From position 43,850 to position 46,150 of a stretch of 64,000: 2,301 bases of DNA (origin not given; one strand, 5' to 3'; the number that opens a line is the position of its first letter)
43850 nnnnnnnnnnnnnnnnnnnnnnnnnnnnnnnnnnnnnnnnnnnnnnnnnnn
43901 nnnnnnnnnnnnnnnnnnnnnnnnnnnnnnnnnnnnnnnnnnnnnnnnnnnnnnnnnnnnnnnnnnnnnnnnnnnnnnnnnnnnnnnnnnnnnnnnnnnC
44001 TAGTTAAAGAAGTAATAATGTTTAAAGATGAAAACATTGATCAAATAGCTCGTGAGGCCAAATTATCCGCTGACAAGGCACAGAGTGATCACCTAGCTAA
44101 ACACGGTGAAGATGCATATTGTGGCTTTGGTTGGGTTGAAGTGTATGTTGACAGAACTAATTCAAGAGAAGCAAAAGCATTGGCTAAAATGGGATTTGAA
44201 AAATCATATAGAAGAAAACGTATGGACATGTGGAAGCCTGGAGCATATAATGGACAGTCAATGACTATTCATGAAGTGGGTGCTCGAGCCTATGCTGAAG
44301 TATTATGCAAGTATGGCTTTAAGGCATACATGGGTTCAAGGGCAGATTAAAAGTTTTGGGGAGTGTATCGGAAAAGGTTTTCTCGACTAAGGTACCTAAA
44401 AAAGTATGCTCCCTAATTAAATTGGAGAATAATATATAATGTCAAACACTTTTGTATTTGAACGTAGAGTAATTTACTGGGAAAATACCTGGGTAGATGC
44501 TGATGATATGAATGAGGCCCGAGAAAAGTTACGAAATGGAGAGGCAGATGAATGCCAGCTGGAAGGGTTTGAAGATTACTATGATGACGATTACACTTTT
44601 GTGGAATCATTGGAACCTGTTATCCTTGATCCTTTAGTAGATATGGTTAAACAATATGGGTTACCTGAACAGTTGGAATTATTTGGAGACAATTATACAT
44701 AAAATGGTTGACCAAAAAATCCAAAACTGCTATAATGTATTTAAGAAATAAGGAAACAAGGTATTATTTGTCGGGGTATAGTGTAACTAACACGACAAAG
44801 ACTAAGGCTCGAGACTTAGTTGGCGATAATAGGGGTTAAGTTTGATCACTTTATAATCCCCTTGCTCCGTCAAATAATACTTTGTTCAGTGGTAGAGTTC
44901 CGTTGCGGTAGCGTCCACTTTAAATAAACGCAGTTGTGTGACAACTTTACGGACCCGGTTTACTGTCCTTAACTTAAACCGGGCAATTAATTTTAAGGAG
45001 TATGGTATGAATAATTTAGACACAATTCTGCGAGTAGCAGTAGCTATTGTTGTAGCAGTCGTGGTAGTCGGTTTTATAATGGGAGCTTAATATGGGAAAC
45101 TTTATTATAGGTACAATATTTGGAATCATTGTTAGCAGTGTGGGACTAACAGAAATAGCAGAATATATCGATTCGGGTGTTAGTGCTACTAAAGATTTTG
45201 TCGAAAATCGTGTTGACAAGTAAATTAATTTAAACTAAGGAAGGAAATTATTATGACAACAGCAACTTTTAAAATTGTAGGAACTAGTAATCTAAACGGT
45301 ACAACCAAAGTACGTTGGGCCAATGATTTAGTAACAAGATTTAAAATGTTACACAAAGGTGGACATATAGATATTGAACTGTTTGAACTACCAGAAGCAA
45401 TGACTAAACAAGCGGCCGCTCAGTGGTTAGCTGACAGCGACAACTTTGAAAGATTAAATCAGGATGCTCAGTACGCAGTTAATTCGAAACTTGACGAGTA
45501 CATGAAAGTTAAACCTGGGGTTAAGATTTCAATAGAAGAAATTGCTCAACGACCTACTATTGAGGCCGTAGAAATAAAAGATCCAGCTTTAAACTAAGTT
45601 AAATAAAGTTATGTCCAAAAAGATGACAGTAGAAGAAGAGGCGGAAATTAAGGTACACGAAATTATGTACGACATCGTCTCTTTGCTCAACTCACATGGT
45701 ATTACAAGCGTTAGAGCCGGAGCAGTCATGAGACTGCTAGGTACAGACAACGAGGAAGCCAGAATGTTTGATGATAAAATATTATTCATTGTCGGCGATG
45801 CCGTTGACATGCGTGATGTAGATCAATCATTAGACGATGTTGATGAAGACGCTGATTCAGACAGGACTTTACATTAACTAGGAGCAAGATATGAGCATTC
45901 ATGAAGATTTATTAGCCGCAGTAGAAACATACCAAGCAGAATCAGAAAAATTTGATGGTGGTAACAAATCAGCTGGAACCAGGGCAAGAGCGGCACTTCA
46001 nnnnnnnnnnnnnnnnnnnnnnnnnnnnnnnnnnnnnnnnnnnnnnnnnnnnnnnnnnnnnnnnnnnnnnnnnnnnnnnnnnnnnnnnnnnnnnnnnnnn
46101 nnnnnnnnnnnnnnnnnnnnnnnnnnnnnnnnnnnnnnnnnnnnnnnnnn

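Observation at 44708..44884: Distorted tRNA mimic locked inside a 14-bp terminal helix, under its own strong early promoter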

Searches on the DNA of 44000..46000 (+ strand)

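Call 4: search_rna_families(source=window, start=44600, end=45050, threshold=evalue, max_evalue=10, show_alignments=5)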
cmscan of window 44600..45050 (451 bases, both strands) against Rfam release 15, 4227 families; matches with E-value up to 10: 5.
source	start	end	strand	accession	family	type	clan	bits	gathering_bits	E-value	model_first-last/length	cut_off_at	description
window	44761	44799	+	RF01082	SBWMV1_UPD-PKh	Cis-reg;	-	16.9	32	1.7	1-25/25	no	Pseudoknot of upstream pseudoknot domain (UPD) of the 3'UTR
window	44954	44984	+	RF03218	mir-3015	Gene; miRNA;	-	14.7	59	6.6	13-44/57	no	mir-3015 microRNA precursor family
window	44802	44853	+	RF00644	mir-27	Gene; miRNA;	-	14.2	48.5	1.9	1-80/80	no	mir-27 microRNA precursor family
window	44887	44915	+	RF01707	JUMPstart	Cis-reg;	-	12.9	35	7.5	1-38/38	no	JUMPstart RNA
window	44660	44680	+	RF02175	SMAD5-AS1_3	Gene; lncRNA;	-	10.3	60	7.6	105-125/125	no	SMAD5 antisense RNA 1 conserved region 3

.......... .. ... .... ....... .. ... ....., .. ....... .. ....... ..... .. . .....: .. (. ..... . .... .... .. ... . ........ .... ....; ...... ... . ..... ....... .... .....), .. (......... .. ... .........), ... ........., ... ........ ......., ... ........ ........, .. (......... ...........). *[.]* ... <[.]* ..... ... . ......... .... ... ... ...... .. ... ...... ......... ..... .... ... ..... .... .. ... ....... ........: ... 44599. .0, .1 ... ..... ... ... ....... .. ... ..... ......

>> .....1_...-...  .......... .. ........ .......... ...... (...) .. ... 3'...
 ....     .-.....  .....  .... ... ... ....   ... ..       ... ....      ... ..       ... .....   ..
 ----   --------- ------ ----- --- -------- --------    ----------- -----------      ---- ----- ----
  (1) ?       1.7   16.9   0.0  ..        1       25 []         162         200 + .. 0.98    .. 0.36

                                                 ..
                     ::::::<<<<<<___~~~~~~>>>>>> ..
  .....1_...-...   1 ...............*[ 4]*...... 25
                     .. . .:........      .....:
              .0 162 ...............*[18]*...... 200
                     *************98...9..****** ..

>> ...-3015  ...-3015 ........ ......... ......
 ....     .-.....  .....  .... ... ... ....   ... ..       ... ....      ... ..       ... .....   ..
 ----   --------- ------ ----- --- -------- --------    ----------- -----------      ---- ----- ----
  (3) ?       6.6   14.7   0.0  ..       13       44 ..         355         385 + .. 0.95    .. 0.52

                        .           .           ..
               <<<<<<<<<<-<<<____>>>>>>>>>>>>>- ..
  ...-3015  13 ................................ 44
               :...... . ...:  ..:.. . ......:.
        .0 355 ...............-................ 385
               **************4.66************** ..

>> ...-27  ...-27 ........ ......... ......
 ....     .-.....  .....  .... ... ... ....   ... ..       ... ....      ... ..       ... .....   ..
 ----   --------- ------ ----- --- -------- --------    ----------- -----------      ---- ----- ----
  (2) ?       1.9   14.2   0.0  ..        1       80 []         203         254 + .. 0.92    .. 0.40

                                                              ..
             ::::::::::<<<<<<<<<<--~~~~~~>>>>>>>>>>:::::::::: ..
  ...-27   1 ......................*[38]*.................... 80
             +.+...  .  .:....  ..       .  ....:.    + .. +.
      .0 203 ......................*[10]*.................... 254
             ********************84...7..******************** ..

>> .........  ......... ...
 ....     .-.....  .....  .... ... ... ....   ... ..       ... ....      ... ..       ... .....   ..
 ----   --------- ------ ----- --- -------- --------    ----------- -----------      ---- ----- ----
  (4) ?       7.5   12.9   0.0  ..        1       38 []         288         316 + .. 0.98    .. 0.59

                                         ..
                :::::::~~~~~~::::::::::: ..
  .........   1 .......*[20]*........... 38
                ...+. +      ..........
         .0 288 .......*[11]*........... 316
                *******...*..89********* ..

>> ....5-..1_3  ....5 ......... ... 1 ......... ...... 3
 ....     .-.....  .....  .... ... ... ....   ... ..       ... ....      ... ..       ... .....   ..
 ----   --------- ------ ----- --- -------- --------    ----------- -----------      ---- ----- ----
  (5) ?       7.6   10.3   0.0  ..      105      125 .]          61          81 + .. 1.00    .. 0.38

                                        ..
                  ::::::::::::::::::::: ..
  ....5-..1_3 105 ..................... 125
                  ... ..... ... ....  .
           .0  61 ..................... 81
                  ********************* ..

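Call 6: search_dna_similar(query=window:44000-46000:+, collection=phages, mode=distant)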
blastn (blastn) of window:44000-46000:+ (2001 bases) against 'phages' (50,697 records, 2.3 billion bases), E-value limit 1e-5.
No match.

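Call 50: build_rna_model(alignment_id=A5, structure=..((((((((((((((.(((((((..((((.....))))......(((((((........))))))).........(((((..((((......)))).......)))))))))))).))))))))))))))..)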
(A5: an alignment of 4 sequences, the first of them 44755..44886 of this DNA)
Model R1 built from alignment A5 (4 sequences, 133 columns); structure: as given.
model positions 132; base pairs 41; branch points 2; effective number of sequences 0.71; information 0.589 bits per position. Calibrated on 0.2 Mb of random sequence (short: E-values are rough).
structure used (alignment columns):
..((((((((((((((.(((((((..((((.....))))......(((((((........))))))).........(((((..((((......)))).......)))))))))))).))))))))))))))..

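Call 51: search_with_rna_model(model_id=R1, sources=[window, L047, L048, L049, L050, L051, L052, L053, L054, L055, L056, L057, L058, L059, L060, L061, L062, L063, L064, L065, L066, L067, L068, L069, L001, L002, L004, L005, L006], max_evalue=10, show_alignments=6)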
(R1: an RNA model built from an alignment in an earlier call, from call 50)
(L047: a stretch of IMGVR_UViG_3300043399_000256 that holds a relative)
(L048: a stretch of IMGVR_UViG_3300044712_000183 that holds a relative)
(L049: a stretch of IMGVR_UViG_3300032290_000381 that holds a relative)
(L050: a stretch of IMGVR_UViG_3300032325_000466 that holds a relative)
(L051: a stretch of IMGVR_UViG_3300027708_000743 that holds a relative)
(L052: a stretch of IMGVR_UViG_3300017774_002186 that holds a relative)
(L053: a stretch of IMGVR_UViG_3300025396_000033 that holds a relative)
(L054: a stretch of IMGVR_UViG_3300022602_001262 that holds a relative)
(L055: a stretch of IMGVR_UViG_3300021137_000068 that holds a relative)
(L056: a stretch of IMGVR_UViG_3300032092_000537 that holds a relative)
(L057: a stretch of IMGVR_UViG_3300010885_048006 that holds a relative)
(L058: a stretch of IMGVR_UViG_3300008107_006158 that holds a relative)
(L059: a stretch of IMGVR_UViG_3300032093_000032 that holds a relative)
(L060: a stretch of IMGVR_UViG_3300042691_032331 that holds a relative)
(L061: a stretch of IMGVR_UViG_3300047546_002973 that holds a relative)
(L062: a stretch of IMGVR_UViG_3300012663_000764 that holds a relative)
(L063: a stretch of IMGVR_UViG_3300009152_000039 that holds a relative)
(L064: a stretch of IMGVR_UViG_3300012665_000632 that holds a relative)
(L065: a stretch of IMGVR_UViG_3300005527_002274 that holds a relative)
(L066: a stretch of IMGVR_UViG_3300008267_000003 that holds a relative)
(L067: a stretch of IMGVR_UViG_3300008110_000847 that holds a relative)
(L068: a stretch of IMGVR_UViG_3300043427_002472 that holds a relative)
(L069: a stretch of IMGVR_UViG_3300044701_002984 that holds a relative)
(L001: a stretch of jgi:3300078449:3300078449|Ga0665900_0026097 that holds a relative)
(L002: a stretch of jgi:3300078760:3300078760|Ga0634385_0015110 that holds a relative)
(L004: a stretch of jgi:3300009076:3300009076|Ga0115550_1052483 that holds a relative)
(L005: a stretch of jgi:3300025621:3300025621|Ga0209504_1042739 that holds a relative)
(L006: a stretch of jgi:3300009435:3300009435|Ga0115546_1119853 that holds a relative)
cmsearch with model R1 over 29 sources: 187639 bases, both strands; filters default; matches with E-value up to 10: 2.
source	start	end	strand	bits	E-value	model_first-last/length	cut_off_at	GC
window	44755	44886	+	165.1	1.3e-40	1-132/132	no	0.38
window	44755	44886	-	40.5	5.7e-08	1-132/132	no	0.38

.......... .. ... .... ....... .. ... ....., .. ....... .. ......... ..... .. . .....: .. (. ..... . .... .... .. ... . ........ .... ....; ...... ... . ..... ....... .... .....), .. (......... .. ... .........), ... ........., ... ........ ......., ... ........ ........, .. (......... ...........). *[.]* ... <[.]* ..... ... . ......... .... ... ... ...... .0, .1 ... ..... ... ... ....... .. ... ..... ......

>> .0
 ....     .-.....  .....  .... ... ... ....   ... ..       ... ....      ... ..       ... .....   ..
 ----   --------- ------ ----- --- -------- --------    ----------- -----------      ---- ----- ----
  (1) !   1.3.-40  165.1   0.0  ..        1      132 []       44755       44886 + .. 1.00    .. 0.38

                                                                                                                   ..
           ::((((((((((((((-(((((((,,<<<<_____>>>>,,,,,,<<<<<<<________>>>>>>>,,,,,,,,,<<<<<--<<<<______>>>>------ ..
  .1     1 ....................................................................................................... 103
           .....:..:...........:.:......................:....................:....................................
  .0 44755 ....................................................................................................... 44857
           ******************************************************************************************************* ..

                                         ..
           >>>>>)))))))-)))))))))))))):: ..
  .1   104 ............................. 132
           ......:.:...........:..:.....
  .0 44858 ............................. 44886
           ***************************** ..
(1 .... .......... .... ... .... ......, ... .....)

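Call 56: search_rna_families(source=window, start=44755, end=44886, threshold=evalue, max_evalue=10, show_alignments=3)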
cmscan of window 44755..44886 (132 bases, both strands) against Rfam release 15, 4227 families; matches with E-value up to 10: 5.
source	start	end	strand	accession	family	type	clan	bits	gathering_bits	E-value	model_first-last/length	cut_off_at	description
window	44761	44799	+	RF01082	SBWMV1_UPD-PKh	Cis-reg;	-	16.9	32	0.49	1-25/25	no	Pseudoknot of upstream pseudoknot domain (UPD) of the 3'UTR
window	44759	44882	+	RF04071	MIR2863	Gene; miRNA;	CL00139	14.8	94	1.6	1-113/113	no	MIR2863 microRNA precursor family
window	44832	44870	+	RF04075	mir-1545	Gene; miRNA;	-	12.8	78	3.1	1-58/58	no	mir-1545 microRNA precursor family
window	44768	44798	+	RF00256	mir-196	Gene; miRNA;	-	11.7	55.4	5.6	24-54/77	no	mir-196 microRNA precursor family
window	44864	44875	-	RF02475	GlsR6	Gene; snRNA; snoRNA; CD-box;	-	9.2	75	5.3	48-59/59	no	Small nucleolar RNA GlsR6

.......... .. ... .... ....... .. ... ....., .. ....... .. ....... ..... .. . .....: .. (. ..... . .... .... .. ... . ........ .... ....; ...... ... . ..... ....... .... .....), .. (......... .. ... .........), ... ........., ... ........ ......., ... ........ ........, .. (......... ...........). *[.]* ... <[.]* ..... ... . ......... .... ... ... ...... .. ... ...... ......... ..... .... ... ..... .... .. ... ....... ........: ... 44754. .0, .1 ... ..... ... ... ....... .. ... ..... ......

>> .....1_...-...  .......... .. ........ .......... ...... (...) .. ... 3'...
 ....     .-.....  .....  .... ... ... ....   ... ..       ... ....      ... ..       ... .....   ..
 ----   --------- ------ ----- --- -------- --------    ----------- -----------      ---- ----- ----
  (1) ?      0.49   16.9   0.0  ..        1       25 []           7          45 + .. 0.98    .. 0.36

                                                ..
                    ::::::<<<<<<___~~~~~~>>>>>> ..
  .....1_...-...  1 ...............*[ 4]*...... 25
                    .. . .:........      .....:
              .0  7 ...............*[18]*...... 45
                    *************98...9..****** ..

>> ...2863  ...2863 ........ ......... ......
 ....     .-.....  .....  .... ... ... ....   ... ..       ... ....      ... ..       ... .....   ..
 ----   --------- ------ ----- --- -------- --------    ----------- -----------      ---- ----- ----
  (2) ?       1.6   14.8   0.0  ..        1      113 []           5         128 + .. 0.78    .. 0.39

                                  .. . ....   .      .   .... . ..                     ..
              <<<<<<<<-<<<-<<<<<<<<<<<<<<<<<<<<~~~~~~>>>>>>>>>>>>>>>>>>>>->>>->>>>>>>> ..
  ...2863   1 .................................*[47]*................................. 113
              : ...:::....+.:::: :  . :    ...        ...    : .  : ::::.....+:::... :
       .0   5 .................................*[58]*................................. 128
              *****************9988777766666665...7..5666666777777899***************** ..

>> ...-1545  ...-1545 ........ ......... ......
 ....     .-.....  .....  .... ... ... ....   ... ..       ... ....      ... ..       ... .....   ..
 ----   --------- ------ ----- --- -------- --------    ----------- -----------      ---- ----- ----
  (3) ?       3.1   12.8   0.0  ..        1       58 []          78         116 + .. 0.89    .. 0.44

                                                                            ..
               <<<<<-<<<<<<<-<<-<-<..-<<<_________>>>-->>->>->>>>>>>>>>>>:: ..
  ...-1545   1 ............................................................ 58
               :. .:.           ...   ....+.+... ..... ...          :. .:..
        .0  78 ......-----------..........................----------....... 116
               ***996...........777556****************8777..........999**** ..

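Call 82: search_with_rna_model(model_id=R1, sources=[window, L003, L043, L046, L076, L077, L078, L079, L080, L081, L082, L083, L084, L085, L086, L087, L088, L089, L090, L091, L092, L093, L094, L095, L096, L097, L098, L099, L100, L101, L102, L103], max_evalue=0.001, make_alignment=true)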
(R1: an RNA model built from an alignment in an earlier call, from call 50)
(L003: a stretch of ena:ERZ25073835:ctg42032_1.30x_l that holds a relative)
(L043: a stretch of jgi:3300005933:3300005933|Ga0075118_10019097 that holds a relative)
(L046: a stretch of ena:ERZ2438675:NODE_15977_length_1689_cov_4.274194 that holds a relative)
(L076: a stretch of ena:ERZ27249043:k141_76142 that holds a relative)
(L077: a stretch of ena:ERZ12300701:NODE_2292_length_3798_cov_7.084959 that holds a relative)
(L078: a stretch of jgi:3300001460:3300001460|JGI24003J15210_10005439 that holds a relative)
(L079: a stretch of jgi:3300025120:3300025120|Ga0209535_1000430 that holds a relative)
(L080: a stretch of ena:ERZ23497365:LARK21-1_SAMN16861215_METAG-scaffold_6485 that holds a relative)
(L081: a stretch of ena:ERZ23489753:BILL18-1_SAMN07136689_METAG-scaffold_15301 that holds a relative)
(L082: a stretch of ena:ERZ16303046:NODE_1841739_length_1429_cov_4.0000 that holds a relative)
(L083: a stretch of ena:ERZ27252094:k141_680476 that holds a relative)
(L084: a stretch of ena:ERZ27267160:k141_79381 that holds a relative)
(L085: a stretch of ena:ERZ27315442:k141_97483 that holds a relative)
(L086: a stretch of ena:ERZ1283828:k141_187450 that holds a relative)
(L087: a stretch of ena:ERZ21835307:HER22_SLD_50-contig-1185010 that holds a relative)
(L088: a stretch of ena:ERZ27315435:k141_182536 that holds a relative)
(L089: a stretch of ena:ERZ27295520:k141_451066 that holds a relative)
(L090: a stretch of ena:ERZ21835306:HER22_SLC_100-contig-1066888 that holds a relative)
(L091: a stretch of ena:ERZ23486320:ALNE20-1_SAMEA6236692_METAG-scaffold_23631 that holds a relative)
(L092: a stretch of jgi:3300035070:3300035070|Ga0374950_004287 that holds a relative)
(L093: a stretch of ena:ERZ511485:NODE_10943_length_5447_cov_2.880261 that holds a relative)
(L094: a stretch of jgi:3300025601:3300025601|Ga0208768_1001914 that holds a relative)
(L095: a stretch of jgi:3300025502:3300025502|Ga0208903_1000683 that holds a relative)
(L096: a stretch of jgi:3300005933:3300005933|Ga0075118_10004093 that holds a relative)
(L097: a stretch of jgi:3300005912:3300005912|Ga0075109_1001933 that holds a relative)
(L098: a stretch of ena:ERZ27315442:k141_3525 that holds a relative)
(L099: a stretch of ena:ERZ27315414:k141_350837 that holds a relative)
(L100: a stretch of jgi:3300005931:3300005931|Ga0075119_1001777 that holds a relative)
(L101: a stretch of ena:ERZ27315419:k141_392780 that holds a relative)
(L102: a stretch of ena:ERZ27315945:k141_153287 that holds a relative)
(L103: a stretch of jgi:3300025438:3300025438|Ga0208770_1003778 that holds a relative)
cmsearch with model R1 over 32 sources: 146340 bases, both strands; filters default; matches with E-value up to 0.001: 47.
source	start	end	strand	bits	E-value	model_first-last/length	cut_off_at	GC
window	44755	44886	+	165.1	1e-40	1-132/132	no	0.38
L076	1164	1295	+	165.1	1e-40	1-132/132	no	0.38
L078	1164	1295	+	165.1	1e-40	1-132/132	no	0.38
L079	1164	1295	+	165.1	1e-40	1-132/132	no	0.38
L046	215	346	+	162.1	6.3e-40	1-132/132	no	0.37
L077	1069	1200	+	162.1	6.3e-40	1-132/132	no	0.37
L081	48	179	+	162.1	6.3e-40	1-132/132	no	0.37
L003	4304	4436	+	160.1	2.1e-39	1-132/132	no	0.38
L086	1270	1401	+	157.5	1e-38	1-132/132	no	0.39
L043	2458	2589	+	157.3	1.1e-38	1-132/132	no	0.39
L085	1333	1464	+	157.3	1.1e-38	1-132/132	no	0.39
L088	1135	1266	+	157.3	1.1e-38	1-132/132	no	0.39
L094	1333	1464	+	157.3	1.1e-38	1-132/132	no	0.39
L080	1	126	+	148.6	2.1e-36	7-132/132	5'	0.37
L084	1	126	+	148.6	2.1e-36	7-132/132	5'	0.37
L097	1272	1405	+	136.8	2.6e-33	1-132/132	no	0.46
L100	1272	1405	+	136.8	2.6e-33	1-132/132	no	0.46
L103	726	859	+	136.8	2.6e-33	1-132/132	no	0.46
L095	1274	1405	+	119.5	9.1e-29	1-132/132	no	0.46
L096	1274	1405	+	119.5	9.1e-29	1-132/132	no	0.46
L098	1274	1405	+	119.5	9.1e-29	1-132/132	no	0.46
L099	1274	1405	+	119.5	9.1e-29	1-132/132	no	0.46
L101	1274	1405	+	119.5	9.1e-29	1-132/132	no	0.46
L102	926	1057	+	119.5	9.1e-29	1-132/132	no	0.46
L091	1277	1405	+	100.1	1.1e-23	1-132/132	no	0.4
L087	1277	1405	+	97.3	5.9e-23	1-132/132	no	0.41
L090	500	628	+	97.3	5.9e-23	1-132/132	no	0.41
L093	405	533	+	93.4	6.1e-22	1-132/132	no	0.42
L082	1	80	+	75.3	3.5e-17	53-132/132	5'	0.36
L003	4304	4436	-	40.8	3.8e-08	1-132/132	no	0.38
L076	1164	1295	-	40.5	4.5e-08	1-132/132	no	0.38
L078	1164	1295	-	40.5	4.5e-08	1-132/132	no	0.38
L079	1164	1295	-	40.5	4.5e-08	1-132/132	no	0.38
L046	215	346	-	38.3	1.7e-07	1-132/132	no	0.37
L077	1069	1200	-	38.3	1.7e-07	1-132/132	no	0.37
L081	48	179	-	38.3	1.7e-07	1-132/132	no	0.37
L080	1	126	-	27.9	8.9e-05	1-126/132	3'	0.37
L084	1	126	-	27.9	8.9e-05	1-126/132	3'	0.37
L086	1270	1401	-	27.4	0.00012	1-132/132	no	0.39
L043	2458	2589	-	26.9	0.00016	1-132/132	no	0.39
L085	1333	1464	-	26.9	0.00016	1-132/132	no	0.39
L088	1135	1266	-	26.9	0.00016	1-132/132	no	0.39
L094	1333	1464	-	26.9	0.00016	1-132/132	no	0.39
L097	1272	1405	-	24.5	0.0007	1-132/132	no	0.46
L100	1272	1405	-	24.5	0.0007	1-132/132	no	0.46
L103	726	859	-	24.5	0.0007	1-132/132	no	0.46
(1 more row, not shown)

Alignment A6: 47 matches aligned to the model, 179 columns, each read 5' to 3' on its own strand. Consensus structure (alignment columns), stored with it:
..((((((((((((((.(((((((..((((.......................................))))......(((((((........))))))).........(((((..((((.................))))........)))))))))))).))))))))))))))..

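Call 89: build_rna_model(alignment_id=A7, structure=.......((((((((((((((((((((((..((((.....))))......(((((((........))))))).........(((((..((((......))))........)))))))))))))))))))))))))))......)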
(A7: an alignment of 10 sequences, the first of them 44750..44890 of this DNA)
Model R2 built from alignment A7 (10 sequences, 143 columns); structure: as given.
model positions 141; base pairs 42; branch points 2; effective number of sequences 0.97; information 0.59 bits per position. Calibrated on 0.2 Mb of random sequence (short: E-values are rough).
structure used (alignment columns):
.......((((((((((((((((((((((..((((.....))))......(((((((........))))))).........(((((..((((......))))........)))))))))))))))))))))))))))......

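Call 90: search_with_rna_model(model_id=R2, sources=[window, L047, L048, L049, L050, L051, L052, L053, L054, L055, L056, L057, L058, L059, L060, L061, L062, L063, L064, L065, L066, L067, L068, L069, L104, L105, L106, L107, L108, L109, L110, L111, L112, L113, L089, L092, L083, L001, L002, L004], max_evalue=1)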
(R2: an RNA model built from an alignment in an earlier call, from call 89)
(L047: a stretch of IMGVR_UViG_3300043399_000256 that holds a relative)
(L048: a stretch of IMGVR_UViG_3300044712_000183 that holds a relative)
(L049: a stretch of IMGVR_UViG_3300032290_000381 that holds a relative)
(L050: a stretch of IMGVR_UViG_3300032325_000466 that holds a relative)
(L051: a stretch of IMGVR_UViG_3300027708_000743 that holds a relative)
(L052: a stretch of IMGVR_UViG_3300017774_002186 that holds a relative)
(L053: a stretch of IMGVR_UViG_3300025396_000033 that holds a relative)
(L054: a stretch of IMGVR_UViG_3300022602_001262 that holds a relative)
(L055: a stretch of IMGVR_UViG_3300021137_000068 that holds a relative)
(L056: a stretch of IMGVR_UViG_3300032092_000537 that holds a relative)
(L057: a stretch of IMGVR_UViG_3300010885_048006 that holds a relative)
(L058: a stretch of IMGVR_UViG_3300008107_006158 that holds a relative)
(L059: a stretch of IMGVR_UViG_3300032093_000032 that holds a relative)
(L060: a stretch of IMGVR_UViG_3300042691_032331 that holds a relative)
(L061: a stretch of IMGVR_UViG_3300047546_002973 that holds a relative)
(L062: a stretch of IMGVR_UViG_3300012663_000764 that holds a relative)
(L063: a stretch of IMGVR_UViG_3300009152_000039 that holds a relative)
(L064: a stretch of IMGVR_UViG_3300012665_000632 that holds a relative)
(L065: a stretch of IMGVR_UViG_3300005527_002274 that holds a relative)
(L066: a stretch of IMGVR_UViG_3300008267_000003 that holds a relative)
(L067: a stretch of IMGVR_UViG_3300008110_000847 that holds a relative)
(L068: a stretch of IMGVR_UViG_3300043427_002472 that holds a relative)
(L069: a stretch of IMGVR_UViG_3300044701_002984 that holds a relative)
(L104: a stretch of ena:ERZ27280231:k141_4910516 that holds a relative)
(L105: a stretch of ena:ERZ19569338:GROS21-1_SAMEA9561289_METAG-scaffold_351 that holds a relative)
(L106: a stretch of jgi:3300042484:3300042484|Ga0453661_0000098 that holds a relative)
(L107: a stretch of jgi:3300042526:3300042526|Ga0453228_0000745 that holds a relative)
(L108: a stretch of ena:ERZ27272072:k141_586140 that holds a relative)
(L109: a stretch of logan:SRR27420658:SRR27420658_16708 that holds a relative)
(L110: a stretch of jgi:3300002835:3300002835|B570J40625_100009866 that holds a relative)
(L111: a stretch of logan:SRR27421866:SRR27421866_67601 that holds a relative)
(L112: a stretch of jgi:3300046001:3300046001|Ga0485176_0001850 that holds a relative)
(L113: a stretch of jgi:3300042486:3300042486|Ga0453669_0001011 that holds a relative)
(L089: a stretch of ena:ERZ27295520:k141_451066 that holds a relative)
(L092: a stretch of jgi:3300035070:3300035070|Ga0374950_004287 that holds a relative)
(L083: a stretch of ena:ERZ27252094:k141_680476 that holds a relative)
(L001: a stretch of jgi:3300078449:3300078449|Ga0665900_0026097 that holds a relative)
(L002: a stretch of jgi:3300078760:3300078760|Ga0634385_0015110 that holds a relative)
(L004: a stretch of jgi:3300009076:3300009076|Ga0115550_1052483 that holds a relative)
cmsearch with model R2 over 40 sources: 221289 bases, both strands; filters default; matches with E-value up to 1: 2.
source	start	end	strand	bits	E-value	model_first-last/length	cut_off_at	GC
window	44750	44890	+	163.1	4.4e-39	1-141/141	no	0.38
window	44751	44891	-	29.5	8e-05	1-141/141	no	0.39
